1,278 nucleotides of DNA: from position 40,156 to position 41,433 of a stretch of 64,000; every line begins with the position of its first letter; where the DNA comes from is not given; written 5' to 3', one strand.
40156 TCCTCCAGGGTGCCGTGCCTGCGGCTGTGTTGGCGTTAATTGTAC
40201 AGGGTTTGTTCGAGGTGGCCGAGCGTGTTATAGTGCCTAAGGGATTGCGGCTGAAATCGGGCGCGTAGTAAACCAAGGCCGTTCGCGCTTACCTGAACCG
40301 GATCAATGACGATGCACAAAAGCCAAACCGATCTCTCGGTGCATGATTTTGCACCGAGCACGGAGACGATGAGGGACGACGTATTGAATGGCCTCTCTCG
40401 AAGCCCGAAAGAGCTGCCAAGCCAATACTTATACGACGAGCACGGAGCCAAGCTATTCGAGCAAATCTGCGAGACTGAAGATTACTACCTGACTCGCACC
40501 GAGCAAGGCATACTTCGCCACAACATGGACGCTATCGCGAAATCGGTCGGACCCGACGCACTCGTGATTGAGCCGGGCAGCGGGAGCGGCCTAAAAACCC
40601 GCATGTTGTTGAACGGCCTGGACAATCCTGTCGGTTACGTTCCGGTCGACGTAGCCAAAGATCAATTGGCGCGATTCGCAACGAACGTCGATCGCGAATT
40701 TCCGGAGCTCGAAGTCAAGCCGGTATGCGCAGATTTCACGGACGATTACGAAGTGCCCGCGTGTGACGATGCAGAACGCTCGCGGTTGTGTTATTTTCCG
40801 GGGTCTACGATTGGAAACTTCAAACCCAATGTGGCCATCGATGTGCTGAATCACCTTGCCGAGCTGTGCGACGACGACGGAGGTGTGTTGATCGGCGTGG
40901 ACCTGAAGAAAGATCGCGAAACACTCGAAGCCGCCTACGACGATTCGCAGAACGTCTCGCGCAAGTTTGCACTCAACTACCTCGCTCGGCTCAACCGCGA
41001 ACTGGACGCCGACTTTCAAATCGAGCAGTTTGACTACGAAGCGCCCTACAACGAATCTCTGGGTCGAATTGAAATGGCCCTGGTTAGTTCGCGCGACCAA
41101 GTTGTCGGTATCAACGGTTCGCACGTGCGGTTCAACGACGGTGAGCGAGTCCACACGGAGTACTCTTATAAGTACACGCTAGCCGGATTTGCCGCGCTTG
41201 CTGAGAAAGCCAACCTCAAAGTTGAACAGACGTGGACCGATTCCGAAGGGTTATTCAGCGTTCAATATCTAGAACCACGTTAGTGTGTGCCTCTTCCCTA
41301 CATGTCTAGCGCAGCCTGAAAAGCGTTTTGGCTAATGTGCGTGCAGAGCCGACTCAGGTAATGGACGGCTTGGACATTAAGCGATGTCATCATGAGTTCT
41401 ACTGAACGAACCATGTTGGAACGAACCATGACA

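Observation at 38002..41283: Orphan EgtD (hercynine synthase) directly downstream of a betaine-type ABC transporter of the EgtUV/OpuC architecture class, with no EgtB nearby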

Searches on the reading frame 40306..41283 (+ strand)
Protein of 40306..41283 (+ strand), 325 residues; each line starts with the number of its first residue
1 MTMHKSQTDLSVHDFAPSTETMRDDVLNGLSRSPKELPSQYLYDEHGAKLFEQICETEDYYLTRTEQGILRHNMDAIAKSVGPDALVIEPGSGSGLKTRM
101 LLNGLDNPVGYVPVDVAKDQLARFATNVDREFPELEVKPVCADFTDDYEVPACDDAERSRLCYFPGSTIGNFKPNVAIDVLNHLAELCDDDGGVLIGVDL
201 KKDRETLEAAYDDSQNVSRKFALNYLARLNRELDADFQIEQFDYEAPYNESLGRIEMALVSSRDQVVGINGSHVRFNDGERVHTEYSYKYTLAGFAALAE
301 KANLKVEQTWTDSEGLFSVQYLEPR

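Call 3: search_protein_families(library=pfam, proteins=[window:40306-41283:+])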
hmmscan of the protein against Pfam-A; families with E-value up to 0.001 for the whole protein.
window:40306-41283:+ (325 aa): 1 family
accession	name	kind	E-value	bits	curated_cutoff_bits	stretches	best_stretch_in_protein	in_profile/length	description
PF10017.15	Methyltransf_33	-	1.3e-103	346.7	23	1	22-323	1-303/304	Histidine-specific methyltransferase, SAM-dependent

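Call 4: search_protein_families(library=ncbifam, proteins=[window:40306-41283:+])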
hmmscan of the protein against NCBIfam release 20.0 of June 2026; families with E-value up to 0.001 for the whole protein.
window:40306-41283:+ (325 aa): 2 families
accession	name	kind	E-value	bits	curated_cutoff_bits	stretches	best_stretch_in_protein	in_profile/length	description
TIGR03438.1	egtD_ergothio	equivalog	9.1e-110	366.6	290.9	1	22-321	2-300/301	L-histidine N(alpha)-methyltransferase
TIGR03439.1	methyl_EasF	subfamily_domain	2e-52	178.1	205.55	1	20-317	11-317/321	EasF family methyltransferase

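Call 8: find_encoding_contigs(protein=window:40306-41283:+, flank=10000, max_places=6)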
Protein window:40306-41283:+ (325 aa): no gene with exactly this product is on record in the collection.

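Call 9: find_homologous_proteins(query=window:40306-41280:+)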
Query window:40306-41280:+ (325 aa): 7980 proteins with E <= 0.001 among 8000 candidates; the best 120 are listed.
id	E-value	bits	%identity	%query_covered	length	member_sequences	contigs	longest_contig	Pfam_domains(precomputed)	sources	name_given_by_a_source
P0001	8.4e-216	733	100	99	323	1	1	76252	PF10017.16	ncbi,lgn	-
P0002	8.6e-176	602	83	99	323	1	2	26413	PF10017.16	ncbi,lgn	-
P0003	3.6e-172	590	81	99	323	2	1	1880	PF10017.16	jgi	-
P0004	9.5e-172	589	82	99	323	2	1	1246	PF10017.16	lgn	-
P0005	8.9e-169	579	78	100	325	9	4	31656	PF10017.16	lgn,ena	-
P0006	1.4e-166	572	78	100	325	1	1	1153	PF10017.16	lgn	-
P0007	7.9e-165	566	79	99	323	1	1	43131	PF10017.16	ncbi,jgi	-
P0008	6.8e-163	560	78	100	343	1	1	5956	PF10017.16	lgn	-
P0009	1.7e-160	552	76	99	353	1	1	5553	PF10017.16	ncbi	-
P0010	4.5e-155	534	76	97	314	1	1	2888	PF10017.16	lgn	-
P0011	6.3e-154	530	78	89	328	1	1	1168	PF10017.16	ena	-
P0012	2.2e-152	525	73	99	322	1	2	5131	PF10017.16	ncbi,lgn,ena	-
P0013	1.4e-146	506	70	97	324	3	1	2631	PF10017.16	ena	-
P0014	8.4e-144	497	71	99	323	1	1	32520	PF10017.16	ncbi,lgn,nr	ncbi:MAG: dimethylhistidine N-methyltransferase [Phycisphaerae bacterium]|nr:MAG: dimethylhistidine 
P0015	8.3e-143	494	71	95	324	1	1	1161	PF10017.16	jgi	jgi:dimethylhistidine N-methyltransferase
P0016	1.1e-139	483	66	100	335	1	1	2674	PF10017.16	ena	-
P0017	1.8e-137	476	64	99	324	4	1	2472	PF10017.16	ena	-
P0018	7.2e-137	474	66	99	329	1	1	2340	PF10017.16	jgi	jgi:dimethylhistidine N-methyltransferase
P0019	1.0e-136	474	68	97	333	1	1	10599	PF10017.16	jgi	jgi:dimethylhistidine N-methyltransferase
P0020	1.4e-136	473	68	98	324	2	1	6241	PF10017.16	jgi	jgi:dimethylhistidine N-methyltransferase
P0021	5.8e-136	471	66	99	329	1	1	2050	PF10017.16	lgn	-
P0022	7.3e-136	471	67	97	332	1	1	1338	PF10017.16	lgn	-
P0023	1.6e-135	470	66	97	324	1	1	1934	PF10017.16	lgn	-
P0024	3.1e-135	469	66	100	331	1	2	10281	PF10017.16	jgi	jgi:dimethylhistidine N-methyltransferase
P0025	5.1e-135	468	65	99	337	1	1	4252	PF10017.16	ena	-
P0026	8.1e-135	467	68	97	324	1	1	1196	PF10017.16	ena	-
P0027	1.2e-134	467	65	98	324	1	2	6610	PF10017.16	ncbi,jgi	ncbi:MAG: L-histidine N(alpha)-methyltransferase [Phycisphaerae bacterium]|jgi:dimethylhistidine N-m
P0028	1.3e-134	467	65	98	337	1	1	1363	PF10017.16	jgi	jgi:dimethylhistidine N-methyltransferase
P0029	5.5e-134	465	64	98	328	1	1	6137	PF10017.16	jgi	jgi:dimethylhistidine N-methyltransferase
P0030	8.2e-134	464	66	97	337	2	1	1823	PF10017.16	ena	-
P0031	1.5e-133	463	65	99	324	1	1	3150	PF10017.16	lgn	-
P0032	3.8e-133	462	64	99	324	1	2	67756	PF10017.16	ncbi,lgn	-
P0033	4.3e-133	462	64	99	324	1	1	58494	PF10017.16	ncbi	-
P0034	7.3e-133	461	66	96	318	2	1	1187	PF10017.16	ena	-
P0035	7.5e-133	461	66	96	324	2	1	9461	PF10017.16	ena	-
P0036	2.2e-132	459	65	100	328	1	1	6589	PF10017.16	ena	-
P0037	2.7e-132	459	68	94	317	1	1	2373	PF10017.16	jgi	jgi:dimethylhistidine N-methyltransferase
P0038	8.5e-132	457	65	100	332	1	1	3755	PF10017.16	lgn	-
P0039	2.4e-131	456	64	98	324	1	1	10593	PF10017.16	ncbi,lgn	-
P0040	5.1e-131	455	64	96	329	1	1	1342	PF10017.16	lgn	-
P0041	7.8e-131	454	65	98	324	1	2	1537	PF10017.16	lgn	-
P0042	1.0e-130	454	65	96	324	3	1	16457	PF10017.16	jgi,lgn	jgi:dimethylhistidine N-methyltransferase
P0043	4.0e-130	452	63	98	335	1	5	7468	PF10017.16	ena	-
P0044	4.4e-130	452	64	97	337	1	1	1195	PF10017.16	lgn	-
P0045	1.4e-129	450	65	97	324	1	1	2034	PF10017.16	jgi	-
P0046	4.7e-129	448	64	96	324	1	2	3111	PF10017.16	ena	-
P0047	1.9e-127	443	62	97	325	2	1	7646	PF10017.16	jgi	jgi:dimethylhistidine N-methyltransferase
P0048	1.3e-126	440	61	100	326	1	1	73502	PF10017.16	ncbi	-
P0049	3.8e-126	439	69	90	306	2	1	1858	PF10017.16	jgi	jgi:dimethylhistidine N-methyltransferase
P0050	4.2e-126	439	61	96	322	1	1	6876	PF10017.16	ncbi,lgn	ncbi:MAG: L-histidine N(alpha)-methyltransferase [Phycisphaerae bacterium]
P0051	1.9e-125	437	67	89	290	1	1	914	PF10017.16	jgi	jgi:dimethylhistidine N-methyltransferase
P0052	1.3e-124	434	61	95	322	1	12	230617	PF10017.16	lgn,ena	-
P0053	1.9e-124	433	63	100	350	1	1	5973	PF10017.16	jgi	jgi:dimethylhistidine N-methyltransferase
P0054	2.7e-124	433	63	94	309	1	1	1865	PF10017.16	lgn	-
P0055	5.8e-124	432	67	91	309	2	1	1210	PF10017.16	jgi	jgi:dimethylhistidine N-methyltransferase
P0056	1.2e-122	427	63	96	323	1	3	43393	PF10017.16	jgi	jgi:dimethylhistidine N-methyltransferase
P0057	1.6e-122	427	64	93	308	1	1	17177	PF10017.16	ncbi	-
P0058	1.7e-122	427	65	94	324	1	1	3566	PF10017.16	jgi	jgi:dimethylhistidine N-methyltransferase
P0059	1.0e-121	424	63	96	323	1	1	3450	PF10017.16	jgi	jgi:dimethylhistidine N-methyltransferase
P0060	1.3e-121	424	65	96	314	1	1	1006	PF10017.16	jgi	jgi:dimethylhistidine N-methyltransferase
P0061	3.1e-121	423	68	85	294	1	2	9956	PF10017.16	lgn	-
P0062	1.3e-120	421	64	96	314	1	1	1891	PF10017.16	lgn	-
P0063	2.3e-120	420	59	100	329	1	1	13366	PF10017.16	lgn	-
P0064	6.8e-120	418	63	97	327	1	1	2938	PF10017.16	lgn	-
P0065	1.1e-119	418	61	97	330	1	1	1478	PF10017.16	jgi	jgi:dimethylhistidine N-methyltransferase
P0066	2.2e-119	417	63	96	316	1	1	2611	PF10017.16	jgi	jgi:dimethylhistidine N-methyltransferase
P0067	2.6e-119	416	60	98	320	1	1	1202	PF10017.16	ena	-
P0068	1.1e-118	414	68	85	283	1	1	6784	PF10017.16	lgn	-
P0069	1.4e-118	414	63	95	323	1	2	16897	PF10017.16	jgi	jgi:dimethylhistidine N-methyltransferase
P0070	5.6e-118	412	61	96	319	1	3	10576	PF10017.16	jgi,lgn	-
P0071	6.8e-118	412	61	98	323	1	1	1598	PF10017.16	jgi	jgi:dimethylhistidine N-methyltransferase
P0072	1.4e-116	407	60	98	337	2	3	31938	PF10017.16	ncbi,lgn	-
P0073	6.6e-116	405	62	96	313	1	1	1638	PF10017.16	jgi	jgi:dimethylhistidine N-methyltransferase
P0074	2.2e-115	403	59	96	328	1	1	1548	PF10017.16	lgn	-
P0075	4.6e-115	402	59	98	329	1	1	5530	PF10017.16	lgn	-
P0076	7.1e-115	402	64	88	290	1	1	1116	PF10017.16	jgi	jgi:dimethylhistidine N-methyltransferase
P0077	7.6e-115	402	58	98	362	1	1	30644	PF10017.16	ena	-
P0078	1.1e-114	401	59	97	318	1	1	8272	PF10017.16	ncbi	-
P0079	1.2e-114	401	58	96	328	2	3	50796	PF10017.16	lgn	-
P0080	1.6e-114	401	56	99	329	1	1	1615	PF10017.16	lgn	-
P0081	2.4e-114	400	59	96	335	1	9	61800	PF10017.16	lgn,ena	-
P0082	4.2e-114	399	58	97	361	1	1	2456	PF10017.16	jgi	jgi:dimethylhistidine N-methyltransferase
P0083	7.2e-114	399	61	97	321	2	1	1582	PF10017.16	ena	-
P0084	7.4e-114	398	59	97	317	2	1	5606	PF10017.16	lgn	-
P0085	8.1e-113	395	57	96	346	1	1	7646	PF10017.16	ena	-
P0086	9.8e-113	395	58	97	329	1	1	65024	PF10017.16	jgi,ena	-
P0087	1.0e-112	395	57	96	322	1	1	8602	PF10017.16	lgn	-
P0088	2.1e-112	394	59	96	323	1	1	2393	PF10017.16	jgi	jgi:dimethylhistidine N-methyltransferase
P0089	2.1e-112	394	66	80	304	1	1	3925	PF10017.16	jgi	jgi:dimethylhistidine N-methyltransferase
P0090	6.8e-112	392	58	96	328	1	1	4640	PF10017.16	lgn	-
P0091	2.4e-111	390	56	97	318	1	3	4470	PF10017.16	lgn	-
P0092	1.1e-110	388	79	69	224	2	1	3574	PF10017.16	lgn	-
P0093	3.2e-110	387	58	97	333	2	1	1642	PF10017.16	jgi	jgi:dimethylhistidine N-methyltransferase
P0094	2.0e-109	384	57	93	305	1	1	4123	PF10017.16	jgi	jgi:dimethylhistidine N-methyltransferase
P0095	6.9e-109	382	58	97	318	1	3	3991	PF10017.16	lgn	-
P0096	7.0e-109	382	56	97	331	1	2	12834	PF10017.16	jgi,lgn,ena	-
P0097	1.1e-108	381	56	97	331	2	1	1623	PF10017.16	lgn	-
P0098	2.5e-108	380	57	99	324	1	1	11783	PF10017.16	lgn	-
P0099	7.5e-108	379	58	97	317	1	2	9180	PF10017.16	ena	-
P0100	9.2e-108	378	54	96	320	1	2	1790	PF10017.16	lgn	-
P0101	1.9e-107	377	55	98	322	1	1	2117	PF10017.16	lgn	-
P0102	2.5e-107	377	58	93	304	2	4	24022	PF10017.16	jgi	-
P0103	3.0e-107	377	55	98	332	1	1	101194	PF10017.16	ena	-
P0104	3.6e-107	376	57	99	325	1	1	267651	PF10017.16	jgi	-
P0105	3.6e-106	373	56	99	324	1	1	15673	PF10017.16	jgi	jgi:L-histidine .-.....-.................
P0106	3.9e-106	373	57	97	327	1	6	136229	PF10017.16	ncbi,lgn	-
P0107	6.9e-106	372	57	93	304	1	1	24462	PF10017.16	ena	-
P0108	5.4e-105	369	59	93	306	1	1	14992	PF10017.16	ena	-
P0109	7.1e-105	369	59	93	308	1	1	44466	PF10017.16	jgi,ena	-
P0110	7.5e-104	366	54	98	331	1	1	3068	PF10017.16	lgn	-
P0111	1.2e-103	365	53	99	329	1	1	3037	PF10017.16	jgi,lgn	jgi:dimethylhistidine N-methyltransferase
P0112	1.5e-103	365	54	95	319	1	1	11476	PF10017.16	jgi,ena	-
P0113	2.4e-103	364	53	98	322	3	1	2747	PF10017.16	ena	-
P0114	3.1e-103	364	57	94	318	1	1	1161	PF10017.16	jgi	jgi:dimethylhistidine N-methyltransferase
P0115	3.4e-103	363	54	97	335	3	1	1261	PF10017.16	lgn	-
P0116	3.3e-102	360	53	96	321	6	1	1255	PF10017.16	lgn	-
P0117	4.4e-102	360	52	98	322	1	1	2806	PF10017.16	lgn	-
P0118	6.6e-102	359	55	97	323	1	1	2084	PF10017.16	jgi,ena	-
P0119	7.3e-102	359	54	96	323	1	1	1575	PF10017.16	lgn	-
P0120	8.2e-102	359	52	99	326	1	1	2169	PF10017.16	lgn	-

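Call 10: find_encoding_contigs(protein=P0001, flank=10000, max_places=3)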
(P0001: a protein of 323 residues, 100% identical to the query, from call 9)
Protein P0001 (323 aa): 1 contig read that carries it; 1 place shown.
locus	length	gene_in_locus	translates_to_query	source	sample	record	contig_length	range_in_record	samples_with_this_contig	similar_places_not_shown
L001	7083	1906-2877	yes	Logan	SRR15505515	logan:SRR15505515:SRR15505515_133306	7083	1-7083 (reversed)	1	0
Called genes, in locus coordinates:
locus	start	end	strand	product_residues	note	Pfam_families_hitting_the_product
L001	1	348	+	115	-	?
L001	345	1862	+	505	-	PF04069:OpuAC, PF00528:BPD_transp_1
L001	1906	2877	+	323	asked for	PF10017:Methyltransf_33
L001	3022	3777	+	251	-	PF04784:DUF547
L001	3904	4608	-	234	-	PF01966:HD (faint)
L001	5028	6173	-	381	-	PF04055:Radical_SAM, PF19288:CofH_C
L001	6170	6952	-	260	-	PF02621:VitK2_biosynth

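Call 11: find_encoding_contigs(protein=P0002, flank=10000, max_places=3)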
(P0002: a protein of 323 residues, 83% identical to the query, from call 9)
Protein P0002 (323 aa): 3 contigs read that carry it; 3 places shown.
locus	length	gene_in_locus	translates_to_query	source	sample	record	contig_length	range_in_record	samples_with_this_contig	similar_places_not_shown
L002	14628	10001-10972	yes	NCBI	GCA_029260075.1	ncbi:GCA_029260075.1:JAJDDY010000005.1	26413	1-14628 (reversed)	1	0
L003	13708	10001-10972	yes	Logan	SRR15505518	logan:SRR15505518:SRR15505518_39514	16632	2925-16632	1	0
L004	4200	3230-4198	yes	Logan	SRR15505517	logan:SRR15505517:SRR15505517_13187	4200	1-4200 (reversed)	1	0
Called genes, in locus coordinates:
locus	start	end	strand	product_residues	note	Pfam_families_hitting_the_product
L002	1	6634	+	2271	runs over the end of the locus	PF13517:FG-GAP_3, PF01731:Arylesterase (faint), PF08450:SGL (faint)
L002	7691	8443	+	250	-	PF00005:ABC_tran, PF13304:AAA_21 (faint)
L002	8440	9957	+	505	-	PF04069:OpuAC, PF00528:BPD_transp_1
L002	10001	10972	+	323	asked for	PF10017:Methyltransf_33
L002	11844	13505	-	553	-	PF00795:CN_hydrolase, PF02540:NAD_synthase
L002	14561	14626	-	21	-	?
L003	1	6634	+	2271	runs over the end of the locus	PF13517:FG-GAP_3, PF01731:Arylesterase (faint), PF08450:SGL (faint)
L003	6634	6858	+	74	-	-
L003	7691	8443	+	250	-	PF00005:ABC_tran, PF13304:AAA_21 (faint)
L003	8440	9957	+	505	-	PF04069:OpuAC, PF00528:BPD_transp_1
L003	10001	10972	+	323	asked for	PF10017:Methyltransf_33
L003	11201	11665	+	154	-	PF14534:DUF4440, PF12680:SnoaL_2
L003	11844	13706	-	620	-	?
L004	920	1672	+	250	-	PF00005:ABC_tran, PF13304:AAA_21 (faint)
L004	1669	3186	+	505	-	PF04069:OpuAC, PF00528:BPD_transp_1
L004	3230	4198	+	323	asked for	PF10017:Methyltransf_33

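Call 12: find_encoding_contigs(protein=P0007, flank=10000, max_places=3)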
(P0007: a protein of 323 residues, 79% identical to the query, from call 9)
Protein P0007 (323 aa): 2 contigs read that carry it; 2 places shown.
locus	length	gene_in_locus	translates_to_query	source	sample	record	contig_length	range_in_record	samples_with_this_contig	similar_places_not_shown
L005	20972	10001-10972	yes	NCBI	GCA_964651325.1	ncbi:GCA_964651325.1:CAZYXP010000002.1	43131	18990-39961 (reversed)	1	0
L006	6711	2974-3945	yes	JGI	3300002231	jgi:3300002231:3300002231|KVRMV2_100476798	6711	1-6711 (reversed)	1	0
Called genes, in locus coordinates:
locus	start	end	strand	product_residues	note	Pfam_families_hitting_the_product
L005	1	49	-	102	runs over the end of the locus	PF01258:zf-dskA_traR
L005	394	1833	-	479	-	PF00158:Sigma54_activat, PF14532:Sigma54_activ_2, PF07728:AAA_5, PF25601:AAA_lid_14, PF02954:HTH_8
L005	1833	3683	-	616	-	PF00999:Na_H_Exchanger, PF02254:TrkA_N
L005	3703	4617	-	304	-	PF00126:HTH_1, PF03466:LysR_substrate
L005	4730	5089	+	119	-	PF02482:Ribosomal_S30AE (weak)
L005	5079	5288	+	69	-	-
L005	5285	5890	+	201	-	-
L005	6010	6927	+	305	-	PF00582:Usp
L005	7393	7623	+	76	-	-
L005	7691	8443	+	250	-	PF00005:ABC_tran, PF13304:AAA_21 (faint)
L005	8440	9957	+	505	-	PF04069:OpuAC, PF00528:BPD_transp_1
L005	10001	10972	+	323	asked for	PF10017:Methyltransf_33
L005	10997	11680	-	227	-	-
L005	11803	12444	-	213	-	PF07931:CPT (faint), PF13238:AAA_18 (faint), PF01202:SKI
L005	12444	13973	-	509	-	PF01487:DHquinase_I, PF08501:Shikimate_dh_N, PF18317:SDH_C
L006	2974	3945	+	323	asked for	PF10017:Methyltransf_33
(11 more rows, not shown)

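Call 14: search_solved_structures(query=window:40306-41280:+, show_alignments=2)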
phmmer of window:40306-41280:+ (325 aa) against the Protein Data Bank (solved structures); distinct sequences matched with E-value up to 0.001: 6.
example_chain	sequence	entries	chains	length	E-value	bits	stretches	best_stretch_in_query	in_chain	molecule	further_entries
7scf_A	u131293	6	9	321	2.1e-49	171.9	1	21-319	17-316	Histidine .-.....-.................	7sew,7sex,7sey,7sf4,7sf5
4uy6_A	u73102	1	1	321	8.3e-49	169.9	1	18-319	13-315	HISTIDINE-SPECIFIC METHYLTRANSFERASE EGTD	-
4uy5_A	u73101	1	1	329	8.3e-49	169.9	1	18-319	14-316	HISTIDINE-SPECIFIC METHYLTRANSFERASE EGTD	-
4uy7_A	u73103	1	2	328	8.6e-49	169.9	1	18-319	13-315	HISTIDINE-SPECIFIC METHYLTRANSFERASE EGTD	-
4pim_A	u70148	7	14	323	7.9e-48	166.7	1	18-319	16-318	Histidine-specific methyltransferase EgtD | Histidine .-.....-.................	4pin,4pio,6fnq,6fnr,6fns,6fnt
4pip_A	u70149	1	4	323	1.9e-46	162.2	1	18-319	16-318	Histidine-specific methyltransferase EgtD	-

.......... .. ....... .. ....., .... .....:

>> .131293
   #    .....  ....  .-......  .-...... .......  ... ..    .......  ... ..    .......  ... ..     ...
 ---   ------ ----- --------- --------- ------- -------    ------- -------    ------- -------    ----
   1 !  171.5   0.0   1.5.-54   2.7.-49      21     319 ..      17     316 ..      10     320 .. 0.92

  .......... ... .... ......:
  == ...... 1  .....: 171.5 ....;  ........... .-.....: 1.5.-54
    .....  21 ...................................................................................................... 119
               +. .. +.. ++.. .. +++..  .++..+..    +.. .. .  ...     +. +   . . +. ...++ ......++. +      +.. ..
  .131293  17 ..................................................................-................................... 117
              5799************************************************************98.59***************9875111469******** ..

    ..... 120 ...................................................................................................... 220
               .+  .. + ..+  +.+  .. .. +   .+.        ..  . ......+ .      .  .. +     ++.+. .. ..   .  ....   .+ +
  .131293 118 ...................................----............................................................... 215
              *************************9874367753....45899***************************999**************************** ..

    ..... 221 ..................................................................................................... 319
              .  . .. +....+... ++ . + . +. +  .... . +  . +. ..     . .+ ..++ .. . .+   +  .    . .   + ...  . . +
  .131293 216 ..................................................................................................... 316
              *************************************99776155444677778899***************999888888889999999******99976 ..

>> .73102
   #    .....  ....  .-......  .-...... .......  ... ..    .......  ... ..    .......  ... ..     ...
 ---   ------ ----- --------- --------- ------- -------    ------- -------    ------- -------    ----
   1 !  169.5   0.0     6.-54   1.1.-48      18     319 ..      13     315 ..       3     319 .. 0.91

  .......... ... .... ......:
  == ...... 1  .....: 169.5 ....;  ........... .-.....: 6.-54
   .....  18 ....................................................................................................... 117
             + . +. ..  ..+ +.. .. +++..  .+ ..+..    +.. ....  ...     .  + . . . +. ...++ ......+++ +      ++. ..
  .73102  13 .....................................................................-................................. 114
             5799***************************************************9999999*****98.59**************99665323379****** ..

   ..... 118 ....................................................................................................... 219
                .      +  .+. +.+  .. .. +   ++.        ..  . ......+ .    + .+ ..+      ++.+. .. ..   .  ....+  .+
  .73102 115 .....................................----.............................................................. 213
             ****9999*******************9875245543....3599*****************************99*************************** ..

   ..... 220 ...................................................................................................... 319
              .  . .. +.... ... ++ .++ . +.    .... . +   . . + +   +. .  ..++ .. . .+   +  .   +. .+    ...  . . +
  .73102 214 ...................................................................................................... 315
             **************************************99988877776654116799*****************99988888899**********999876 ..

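Call 25: find_related_loci(query=window:40306-41280:+, collection=genome_contigs, flank=10000)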
Query window:40306-41280:+ (325 aa) in genome_contigs; peptide patterns used: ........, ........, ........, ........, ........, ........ (x = any residue, [..] = any of these).
50 stretches matched a pattern; 5 encode a relative of the query (tblastn E <= 1e-3); 5 distinct loci.
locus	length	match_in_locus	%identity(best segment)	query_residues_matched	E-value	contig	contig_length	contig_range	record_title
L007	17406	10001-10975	83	1-325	0e+0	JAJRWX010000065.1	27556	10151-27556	MAG: Planctomycetota bacterium isolate Dive96_bin2.90 k141_2922557, whole genome shotgun sequence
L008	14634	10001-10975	83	1-325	0e+0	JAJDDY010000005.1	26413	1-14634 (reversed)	MAG: Phycisphaerae bacterium isolate OFTM250 OFTM250_4, whole genome shotgun sequence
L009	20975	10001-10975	79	1-325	5e-175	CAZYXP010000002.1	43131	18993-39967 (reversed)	MAG TPA_asm: uncultured Phycisphaeraceae bacterium isolate binchicken_co275_130 genome assembly, contig: NODE_842_length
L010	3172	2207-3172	68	3-324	3e-158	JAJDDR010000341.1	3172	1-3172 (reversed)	MAG: Phycisphaerae bacterium isolate OFTM285 OFTM285_340, whole genome shotgun sequence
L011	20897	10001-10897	51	25-322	1e-62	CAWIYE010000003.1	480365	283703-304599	MAG: uncultured Verrucomicrobiae bacterium isolate MFD05841.bin.2.45 genome assembly, contig: contig_13890, whole genome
